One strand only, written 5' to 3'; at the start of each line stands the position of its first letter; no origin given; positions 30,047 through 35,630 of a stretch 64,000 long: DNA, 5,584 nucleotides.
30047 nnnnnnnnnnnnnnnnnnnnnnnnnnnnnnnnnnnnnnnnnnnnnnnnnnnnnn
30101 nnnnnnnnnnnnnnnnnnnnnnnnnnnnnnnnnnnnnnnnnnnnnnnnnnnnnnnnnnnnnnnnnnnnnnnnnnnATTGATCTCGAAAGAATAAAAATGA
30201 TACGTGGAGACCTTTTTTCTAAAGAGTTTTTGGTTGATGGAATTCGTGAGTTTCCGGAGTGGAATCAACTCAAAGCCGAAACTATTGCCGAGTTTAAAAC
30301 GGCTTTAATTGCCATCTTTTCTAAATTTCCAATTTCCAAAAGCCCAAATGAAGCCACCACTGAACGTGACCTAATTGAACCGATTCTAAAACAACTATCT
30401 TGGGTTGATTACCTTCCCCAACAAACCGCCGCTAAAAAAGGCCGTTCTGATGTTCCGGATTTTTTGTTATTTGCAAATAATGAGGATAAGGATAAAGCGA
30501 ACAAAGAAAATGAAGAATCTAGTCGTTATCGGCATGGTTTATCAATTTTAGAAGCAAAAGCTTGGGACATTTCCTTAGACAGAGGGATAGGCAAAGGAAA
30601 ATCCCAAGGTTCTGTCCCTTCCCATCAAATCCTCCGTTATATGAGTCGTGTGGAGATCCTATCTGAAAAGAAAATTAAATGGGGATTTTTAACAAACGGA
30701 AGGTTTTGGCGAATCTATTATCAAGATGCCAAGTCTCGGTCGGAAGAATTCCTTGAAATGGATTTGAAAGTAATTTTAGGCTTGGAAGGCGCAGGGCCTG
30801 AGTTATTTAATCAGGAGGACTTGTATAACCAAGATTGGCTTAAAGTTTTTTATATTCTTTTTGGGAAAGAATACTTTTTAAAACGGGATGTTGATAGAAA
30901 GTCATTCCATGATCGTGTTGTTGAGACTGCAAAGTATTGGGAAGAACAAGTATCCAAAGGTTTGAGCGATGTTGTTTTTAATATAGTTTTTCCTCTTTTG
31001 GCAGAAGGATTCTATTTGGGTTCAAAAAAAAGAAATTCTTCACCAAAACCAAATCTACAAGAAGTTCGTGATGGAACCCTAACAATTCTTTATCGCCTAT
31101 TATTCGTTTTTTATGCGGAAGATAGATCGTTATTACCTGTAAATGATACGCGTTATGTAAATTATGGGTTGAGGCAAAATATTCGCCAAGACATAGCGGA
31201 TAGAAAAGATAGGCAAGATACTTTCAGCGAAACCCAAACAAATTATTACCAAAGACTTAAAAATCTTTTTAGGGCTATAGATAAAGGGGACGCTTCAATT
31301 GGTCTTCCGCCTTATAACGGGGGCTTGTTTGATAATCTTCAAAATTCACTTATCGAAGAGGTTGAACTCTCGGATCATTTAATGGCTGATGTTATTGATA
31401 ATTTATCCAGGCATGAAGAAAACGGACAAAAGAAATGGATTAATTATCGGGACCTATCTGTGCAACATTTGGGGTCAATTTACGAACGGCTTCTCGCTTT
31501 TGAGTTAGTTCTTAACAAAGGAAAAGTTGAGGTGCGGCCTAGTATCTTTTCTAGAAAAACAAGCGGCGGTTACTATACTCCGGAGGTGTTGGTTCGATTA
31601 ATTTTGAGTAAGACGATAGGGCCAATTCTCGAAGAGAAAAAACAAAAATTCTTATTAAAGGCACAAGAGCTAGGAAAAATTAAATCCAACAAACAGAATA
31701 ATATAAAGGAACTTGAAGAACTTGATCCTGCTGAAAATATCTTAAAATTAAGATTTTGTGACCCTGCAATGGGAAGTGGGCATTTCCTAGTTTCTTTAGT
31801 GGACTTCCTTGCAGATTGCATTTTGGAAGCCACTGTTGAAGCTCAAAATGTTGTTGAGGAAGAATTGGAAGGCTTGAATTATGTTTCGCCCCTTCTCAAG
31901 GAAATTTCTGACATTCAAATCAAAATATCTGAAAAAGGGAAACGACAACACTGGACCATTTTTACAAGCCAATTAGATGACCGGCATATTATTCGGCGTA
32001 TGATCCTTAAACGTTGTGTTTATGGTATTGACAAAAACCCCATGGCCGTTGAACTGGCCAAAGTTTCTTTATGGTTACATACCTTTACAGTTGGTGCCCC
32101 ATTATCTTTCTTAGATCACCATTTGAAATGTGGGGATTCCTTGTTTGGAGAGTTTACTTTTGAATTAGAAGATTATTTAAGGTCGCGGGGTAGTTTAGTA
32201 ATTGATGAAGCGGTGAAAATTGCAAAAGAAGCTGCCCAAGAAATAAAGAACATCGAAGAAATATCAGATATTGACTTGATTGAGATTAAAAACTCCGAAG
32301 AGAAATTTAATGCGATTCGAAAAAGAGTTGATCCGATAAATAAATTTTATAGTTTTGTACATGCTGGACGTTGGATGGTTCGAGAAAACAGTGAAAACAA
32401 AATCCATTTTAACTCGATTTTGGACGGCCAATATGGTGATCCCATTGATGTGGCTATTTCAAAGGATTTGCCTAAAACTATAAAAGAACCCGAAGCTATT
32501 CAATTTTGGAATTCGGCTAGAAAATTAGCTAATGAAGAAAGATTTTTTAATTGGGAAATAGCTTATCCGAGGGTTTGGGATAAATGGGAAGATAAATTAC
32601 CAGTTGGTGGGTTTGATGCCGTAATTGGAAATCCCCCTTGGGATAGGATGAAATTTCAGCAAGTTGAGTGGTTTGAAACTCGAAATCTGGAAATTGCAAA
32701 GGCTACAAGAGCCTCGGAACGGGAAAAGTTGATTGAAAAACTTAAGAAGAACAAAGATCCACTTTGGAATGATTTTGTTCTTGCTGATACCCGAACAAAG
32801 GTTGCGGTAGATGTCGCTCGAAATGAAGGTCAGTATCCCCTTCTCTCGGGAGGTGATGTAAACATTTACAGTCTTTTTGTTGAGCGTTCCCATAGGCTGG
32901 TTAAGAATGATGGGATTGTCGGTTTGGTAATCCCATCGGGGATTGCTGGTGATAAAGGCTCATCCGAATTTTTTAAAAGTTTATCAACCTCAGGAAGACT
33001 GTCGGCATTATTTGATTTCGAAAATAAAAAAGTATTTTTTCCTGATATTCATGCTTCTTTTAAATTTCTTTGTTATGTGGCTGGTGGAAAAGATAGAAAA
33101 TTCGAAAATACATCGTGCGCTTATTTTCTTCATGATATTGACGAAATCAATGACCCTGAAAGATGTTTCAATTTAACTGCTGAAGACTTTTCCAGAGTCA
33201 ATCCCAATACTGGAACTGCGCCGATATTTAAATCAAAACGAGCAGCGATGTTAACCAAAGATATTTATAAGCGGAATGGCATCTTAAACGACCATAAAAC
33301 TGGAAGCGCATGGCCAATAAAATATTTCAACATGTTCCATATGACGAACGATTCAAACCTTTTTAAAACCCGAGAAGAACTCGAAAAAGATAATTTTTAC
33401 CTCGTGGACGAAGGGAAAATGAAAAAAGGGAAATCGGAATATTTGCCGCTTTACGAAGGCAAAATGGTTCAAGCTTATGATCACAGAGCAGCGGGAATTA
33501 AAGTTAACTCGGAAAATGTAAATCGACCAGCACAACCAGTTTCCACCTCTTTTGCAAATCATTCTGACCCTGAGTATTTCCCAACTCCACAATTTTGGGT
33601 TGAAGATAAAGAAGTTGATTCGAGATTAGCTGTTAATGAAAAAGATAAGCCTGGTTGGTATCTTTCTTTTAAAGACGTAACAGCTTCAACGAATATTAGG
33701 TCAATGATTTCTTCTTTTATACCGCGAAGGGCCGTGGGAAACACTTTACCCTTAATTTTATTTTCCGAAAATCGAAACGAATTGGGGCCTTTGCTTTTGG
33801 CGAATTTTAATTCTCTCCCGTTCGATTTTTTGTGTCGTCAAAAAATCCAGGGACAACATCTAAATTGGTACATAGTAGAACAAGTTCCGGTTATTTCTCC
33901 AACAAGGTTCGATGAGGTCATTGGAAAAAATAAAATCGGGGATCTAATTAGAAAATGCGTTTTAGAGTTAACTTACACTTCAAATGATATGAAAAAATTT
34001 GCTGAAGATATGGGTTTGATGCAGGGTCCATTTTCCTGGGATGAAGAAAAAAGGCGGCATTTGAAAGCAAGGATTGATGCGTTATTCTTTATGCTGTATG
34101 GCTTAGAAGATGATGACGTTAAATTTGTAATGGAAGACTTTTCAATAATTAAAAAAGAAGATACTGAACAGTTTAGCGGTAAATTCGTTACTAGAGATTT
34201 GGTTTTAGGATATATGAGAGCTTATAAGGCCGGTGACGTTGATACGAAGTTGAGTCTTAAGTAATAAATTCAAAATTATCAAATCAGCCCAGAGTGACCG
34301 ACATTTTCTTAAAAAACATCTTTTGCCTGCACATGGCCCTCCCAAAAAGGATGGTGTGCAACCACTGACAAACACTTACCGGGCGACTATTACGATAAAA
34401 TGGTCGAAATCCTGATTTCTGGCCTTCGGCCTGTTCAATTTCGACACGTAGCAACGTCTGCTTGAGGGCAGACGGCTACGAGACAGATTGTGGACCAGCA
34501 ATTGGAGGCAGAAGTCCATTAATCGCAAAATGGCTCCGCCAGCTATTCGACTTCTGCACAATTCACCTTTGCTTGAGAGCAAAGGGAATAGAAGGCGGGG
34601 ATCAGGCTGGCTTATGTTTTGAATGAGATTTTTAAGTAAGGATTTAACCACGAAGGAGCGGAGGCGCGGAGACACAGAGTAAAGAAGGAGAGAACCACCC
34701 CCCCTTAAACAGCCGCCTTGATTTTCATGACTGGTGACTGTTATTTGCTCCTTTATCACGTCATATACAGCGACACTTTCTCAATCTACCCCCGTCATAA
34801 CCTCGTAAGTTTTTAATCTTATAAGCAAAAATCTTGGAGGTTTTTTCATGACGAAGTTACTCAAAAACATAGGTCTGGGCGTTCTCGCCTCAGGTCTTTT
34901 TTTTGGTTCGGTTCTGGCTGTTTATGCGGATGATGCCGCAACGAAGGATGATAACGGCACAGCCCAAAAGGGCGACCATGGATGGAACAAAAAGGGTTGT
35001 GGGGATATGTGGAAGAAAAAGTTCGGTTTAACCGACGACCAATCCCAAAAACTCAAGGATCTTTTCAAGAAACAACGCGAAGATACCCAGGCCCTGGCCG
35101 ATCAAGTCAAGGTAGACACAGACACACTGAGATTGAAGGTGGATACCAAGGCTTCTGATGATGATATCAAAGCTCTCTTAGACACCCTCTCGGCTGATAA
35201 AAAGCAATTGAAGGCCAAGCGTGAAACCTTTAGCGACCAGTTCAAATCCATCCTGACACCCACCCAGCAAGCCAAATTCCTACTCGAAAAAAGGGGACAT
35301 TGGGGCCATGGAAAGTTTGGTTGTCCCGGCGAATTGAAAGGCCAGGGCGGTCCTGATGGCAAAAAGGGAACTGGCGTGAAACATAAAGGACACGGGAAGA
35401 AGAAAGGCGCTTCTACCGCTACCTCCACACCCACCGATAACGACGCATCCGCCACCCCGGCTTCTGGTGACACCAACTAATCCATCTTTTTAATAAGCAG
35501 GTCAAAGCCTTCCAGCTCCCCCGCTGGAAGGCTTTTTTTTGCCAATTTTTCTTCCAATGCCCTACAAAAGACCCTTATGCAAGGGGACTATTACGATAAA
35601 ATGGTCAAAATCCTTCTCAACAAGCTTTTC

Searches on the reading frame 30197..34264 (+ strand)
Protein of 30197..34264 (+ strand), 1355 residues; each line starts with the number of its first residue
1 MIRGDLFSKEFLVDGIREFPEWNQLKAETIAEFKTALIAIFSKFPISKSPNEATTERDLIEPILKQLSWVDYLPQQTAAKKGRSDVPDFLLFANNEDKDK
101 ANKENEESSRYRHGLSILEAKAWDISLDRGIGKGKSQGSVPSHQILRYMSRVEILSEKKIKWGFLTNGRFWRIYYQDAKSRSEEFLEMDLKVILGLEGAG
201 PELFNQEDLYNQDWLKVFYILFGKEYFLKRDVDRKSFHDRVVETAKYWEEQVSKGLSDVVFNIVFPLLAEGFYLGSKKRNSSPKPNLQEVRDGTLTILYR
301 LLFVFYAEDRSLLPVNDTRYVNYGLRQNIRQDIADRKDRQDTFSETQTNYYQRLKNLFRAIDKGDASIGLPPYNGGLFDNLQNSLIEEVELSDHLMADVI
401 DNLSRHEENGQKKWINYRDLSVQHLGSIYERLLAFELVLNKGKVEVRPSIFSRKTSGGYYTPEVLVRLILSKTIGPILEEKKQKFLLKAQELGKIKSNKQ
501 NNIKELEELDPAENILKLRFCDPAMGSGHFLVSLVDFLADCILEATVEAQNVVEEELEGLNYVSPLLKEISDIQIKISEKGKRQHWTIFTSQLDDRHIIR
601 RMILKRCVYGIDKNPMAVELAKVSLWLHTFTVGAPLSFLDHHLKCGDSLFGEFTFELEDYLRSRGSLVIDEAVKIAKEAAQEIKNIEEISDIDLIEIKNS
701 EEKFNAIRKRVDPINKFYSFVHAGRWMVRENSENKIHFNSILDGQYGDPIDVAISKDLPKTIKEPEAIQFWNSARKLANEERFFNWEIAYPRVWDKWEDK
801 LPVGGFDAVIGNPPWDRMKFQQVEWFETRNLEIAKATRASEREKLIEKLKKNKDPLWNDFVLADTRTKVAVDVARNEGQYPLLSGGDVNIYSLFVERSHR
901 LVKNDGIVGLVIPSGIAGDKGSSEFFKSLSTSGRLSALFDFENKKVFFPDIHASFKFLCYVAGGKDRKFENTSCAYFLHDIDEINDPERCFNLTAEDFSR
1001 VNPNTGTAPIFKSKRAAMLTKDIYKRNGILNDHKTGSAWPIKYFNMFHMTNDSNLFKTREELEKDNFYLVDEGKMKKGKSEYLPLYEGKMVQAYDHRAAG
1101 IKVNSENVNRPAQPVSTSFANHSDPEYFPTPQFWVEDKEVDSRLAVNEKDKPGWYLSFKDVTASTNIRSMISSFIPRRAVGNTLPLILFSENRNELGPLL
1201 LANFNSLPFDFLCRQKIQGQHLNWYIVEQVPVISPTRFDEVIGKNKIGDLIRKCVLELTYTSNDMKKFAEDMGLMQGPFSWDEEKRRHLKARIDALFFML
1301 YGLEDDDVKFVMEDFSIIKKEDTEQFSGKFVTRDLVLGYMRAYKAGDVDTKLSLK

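Call 9: search_protein_families(library=pfam, proteins=[window:30197-34264:+], max_evalue=0.001)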
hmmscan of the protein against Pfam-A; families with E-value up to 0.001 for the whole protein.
window:30197-34264:+ (1355 aa): 2 families
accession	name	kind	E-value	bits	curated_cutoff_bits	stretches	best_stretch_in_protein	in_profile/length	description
PF07669.17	Eco57I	-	1.5e-24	87.4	25.3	2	607-827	2-94/171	Eco57I restriction-modification methylase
PF20473.4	MmeI_Mtase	-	1.2e-05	25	27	1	499-631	4-88/259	MmeI, DNA-methyltransferase domain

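Call 77: search_protein_families(library=padloc, proteins=[window:30197-34264:+], max_evalue=0.001)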
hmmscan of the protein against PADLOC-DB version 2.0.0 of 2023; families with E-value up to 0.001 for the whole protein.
window:30197-34264:+ (1355 aa): 37 families (the best 25 are shown)
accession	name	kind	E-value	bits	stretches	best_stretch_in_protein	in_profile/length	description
PDLC03613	REase_MTase_IIG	-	4.4e-87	290.9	1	31-1324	39-1242/1250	Type IIG restriction enzyme-methyltransferase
PDLC02643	DrmMI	-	1.8e-77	259.3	2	437-815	537-878/1347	DrmMI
PDLC02638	DrmMI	-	1.9e-60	203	2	438-817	537-883/935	DrmMI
PDLC03620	REase_MTase_IIG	-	3.3e-58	195.3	2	452-1315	554-1352/1378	Type IIG restriction enzyme-methyltransferase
PDLC03622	REase_MTase_IIG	-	7.6e-51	170.7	3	885-1316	960-1375/1524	Type IIG restriction enzyme-methyltransferase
PDLC02645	DrmMI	-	6e-37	125.3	2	452-665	545-726/772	DrmMI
PDLC03614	REase_MTase_IIG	-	6.1e-37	124.8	3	773-954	922-1096/1584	Type IIG restriction enzyme-methyltransferase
PDLC03618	REase_MTase_IIG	-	2.8e-35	119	2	452-816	545-876/1429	Type IIG restriction enzyme-methyltransferase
PDLC03609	REase_MTase_IIG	-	1.6e-31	107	2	280-539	214-458/1066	Type IIG restriction enzyme-methyltransferase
PDLC02644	DrmMI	-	4.1e-30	102.4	1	434-654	44-231/988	DrmMI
PDLC03611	REase_MTase_IIG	-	2.9e-27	92.6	3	770-979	904-1104/1532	Type IIG restriction enzyme-methyltransferase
PDLC03604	REase_MTase_IIG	-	1.6e-26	90.6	3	501-629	373-472/1011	Type IIG restriction enzyme-methyltransferase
PDLC02639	DrmMI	-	3.3e-26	89.8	1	599-651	334-386/803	DrmMI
PDLC03629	REase_MTase_IIG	-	6.5e-26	88.4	1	418-652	341-536/1182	Type IIG restriction enzyme-methyltransferase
PDLC03612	REase_MTase_IIG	-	1.9e-18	64.1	1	456-819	447-820/1247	Type IIG restriction enzyme-methyltransferase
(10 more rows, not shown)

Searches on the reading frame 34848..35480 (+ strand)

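Call 9: search_protein_families(library=pfam, proteins=[window:34848-35480:+], max_evalue=0.001)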
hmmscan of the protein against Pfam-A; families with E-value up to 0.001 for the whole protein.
window:34848-35480:+ (210 aa): 2 families
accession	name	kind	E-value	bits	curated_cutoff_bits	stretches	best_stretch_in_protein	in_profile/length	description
PF07813.17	LTXXQ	-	5.9e-06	27.4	24.3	1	52-144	6-96/100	LTXXQ motif family protein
PF16231.10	DUF4890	-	0.00056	20.9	29.7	1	56-144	24-109/109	Domain of unknown function (DUF4890)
